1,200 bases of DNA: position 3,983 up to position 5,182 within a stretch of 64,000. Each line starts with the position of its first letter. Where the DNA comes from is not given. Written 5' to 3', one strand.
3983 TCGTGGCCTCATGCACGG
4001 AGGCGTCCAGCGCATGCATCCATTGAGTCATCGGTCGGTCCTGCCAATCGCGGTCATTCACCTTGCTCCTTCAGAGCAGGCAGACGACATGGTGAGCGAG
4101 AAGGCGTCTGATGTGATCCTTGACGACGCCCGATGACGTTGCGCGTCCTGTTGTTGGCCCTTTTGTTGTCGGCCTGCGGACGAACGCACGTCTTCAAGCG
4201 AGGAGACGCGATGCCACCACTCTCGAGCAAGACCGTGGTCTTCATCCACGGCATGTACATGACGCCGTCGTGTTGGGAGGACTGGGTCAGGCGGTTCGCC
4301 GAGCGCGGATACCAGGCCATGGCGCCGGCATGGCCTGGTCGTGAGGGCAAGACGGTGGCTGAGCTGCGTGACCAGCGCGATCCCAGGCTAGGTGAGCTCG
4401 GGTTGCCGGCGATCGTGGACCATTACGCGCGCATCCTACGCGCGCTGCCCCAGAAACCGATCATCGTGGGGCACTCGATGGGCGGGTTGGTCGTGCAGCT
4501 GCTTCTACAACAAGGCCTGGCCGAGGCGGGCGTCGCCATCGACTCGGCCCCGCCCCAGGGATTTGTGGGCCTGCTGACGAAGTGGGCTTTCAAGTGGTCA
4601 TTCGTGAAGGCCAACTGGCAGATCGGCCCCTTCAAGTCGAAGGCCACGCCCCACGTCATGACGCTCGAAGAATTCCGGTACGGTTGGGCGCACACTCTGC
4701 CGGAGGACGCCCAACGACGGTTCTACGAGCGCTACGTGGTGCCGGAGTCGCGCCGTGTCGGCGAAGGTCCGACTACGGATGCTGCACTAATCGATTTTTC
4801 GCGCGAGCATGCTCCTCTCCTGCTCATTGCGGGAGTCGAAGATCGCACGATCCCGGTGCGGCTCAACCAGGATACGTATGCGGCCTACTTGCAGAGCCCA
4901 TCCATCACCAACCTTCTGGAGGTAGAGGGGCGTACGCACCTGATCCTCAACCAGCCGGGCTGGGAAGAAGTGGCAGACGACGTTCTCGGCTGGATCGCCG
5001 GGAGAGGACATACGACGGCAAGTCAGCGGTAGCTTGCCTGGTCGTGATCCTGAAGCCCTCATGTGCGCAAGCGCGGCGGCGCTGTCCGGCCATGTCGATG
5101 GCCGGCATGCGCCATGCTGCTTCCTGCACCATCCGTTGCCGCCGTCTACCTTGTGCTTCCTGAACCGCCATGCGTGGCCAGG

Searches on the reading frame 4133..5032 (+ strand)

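Call 48: search_protein_families(library=pfam, proteins=[window:4133-5032:+], max_evalue=0.001)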
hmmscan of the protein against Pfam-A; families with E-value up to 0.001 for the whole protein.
window:4133-5032:+ (299 aa): 4 families
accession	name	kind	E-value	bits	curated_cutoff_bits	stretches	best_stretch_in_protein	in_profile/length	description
PF12697.13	Abhydrolase_6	-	1.2e-20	75.6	26.3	1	35-275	1-211/217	Alpha/beta hydrolase family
PF00561.26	Abhydrolase_1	-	2.9e-09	37.4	25.8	1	34-206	2-174/245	alpha/beta hydrolase fold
PF12146.15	Hydrolase_4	-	2.7e-08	33.9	27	1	33-273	5-236/239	Serine aminopeptidase, S33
PF07819.20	PGAP1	-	0.0006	20.1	24.3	0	103-126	87-110/233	PGAP1-like alpha/beta domain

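Call 55: search_protein_families(library=ncbifam, proteins=[window:4133-5032:+], max_evalue=0.00001)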
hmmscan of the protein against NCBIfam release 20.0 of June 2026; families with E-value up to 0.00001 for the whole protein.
window:4133-5032:+ (299 aa): 1 family
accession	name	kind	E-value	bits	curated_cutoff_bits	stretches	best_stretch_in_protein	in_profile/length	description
TIGR03056.1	bchO_mg_che_rel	equivalog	4.5e-08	32.5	172.55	0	31-139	27-129/278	alpha/beta fold hydrolase BchO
